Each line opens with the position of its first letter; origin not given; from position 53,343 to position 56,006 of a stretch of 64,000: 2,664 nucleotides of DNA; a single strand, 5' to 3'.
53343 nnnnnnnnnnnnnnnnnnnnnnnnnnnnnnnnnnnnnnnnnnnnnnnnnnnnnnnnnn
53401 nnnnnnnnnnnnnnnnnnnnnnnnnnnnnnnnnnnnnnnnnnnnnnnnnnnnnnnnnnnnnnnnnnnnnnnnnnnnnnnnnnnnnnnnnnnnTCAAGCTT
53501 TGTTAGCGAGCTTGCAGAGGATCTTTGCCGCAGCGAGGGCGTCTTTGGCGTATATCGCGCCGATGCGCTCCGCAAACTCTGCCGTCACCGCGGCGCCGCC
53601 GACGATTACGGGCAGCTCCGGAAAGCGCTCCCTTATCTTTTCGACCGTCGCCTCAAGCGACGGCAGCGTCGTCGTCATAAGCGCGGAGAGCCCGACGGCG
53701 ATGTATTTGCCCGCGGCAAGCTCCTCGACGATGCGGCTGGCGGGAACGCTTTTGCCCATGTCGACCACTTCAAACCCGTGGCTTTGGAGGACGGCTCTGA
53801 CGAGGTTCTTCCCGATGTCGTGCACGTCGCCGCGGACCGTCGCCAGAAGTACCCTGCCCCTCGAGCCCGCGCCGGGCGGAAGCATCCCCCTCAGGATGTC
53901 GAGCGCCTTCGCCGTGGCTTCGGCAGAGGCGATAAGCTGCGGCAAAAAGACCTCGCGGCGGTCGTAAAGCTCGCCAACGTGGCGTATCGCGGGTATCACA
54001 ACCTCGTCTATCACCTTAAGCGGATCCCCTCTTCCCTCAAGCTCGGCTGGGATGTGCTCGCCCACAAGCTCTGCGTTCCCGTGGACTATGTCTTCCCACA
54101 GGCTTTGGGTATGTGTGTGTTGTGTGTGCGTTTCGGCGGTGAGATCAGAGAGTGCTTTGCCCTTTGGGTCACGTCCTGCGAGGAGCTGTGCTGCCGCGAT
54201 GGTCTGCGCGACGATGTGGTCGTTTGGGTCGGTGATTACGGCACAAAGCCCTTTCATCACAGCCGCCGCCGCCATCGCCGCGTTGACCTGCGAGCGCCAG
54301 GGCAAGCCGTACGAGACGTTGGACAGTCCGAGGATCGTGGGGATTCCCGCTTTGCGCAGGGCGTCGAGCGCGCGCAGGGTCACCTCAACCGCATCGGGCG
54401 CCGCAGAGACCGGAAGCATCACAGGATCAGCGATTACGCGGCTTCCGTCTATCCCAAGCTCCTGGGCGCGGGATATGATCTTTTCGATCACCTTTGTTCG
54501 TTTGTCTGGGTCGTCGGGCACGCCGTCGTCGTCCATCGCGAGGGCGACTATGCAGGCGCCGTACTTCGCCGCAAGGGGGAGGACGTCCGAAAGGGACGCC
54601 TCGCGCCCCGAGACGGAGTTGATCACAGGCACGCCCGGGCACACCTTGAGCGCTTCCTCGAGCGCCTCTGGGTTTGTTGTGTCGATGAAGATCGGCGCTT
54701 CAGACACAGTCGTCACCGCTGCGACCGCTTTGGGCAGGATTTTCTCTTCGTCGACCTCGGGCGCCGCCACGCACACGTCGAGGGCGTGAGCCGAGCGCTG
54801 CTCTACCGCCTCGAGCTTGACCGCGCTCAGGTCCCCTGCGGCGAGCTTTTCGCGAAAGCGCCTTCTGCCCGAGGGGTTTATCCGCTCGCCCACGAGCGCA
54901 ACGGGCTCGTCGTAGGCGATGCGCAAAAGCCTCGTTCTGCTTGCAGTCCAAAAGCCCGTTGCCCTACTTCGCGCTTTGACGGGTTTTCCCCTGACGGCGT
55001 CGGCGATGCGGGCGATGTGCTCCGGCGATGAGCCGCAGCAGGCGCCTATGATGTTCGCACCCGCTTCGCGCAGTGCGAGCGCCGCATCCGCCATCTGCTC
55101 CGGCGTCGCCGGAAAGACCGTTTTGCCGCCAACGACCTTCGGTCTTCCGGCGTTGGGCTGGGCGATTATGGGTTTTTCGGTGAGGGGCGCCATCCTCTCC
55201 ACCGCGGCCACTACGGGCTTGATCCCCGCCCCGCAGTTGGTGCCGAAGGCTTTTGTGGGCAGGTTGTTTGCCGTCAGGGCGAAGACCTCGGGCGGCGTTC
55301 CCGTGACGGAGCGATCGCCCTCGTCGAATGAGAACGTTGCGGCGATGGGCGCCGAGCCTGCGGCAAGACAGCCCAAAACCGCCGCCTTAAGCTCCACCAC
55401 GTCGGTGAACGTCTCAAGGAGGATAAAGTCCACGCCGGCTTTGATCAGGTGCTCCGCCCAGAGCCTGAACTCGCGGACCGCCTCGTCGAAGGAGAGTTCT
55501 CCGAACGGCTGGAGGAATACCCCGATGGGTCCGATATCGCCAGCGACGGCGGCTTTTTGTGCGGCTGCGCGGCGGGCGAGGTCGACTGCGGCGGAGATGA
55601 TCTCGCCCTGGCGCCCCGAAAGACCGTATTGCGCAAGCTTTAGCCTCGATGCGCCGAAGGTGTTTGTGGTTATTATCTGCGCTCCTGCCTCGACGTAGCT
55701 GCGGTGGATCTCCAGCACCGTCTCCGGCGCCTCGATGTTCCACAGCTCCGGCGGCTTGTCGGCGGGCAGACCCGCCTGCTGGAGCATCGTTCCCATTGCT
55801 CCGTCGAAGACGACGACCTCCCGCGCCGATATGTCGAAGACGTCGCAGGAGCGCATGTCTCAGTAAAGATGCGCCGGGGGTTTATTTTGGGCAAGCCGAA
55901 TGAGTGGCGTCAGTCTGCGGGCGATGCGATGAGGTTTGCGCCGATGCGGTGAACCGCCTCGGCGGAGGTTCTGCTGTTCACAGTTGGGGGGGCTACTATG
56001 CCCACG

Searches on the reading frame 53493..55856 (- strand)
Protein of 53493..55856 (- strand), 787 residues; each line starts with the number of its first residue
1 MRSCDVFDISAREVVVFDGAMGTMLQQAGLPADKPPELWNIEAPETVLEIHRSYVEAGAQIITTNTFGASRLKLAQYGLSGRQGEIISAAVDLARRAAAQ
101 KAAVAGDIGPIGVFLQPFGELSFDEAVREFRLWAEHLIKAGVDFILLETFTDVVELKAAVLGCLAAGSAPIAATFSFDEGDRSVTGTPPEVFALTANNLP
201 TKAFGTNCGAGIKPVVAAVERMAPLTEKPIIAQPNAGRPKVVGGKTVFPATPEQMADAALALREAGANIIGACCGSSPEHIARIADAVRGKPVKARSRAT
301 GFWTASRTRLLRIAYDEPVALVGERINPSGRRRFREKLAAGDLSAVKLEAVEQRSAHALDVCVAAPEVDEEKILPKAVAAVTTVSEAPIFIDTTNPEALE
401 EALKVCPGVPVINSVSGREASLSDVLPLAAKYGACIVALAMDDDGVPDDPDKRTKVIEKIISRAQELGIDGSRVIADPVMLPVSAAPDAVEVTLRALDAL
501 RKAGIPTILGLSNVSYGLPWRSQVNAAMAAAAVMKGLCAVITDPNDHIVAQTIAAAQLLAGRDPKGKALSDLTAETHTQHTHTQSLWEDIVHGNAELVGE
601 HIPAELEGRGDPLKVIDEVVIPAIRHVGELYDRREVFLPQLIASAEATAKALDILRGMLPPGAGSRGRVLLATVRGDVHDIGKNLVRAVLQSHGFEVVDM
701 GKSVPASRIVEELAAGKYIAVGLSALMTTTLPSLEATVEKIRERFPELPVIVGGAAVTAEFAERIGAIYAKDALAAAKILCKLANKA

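Call 33: search_protein_families(library=pfam, proteins=[window:53493-55856:-], max_evalue=0.001)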
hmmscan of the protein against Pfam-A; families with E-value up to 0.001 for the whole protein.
window:53493-55856:- (787 aa): 5 families
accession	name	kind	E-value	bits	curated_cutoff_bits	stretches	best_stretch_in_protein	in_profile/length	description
PF02574.22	S-methyl_trans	-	4.8e-70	237.1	22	1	15-288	1-283/283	Homocysteine S-methyltransferase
PF02310.24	B12-binding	-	1.2e-23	83.6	32.1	1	667-776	1-119/121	B12 binding domain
PF00809.28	Pterin_bind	-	1.9e-23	83.9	25.5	1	324-542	2-243/244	Pterin binding enzyme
PF02607.22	B12-binding_2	-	1.3e-15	57.7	23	1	585-655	4-73/74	B12 binding domain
PF13472.12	Lipase_GDSL_2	-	0.00048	21.1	32.9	0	399-501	27-132/178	GDSL-like Lipase/Acylhydrolase family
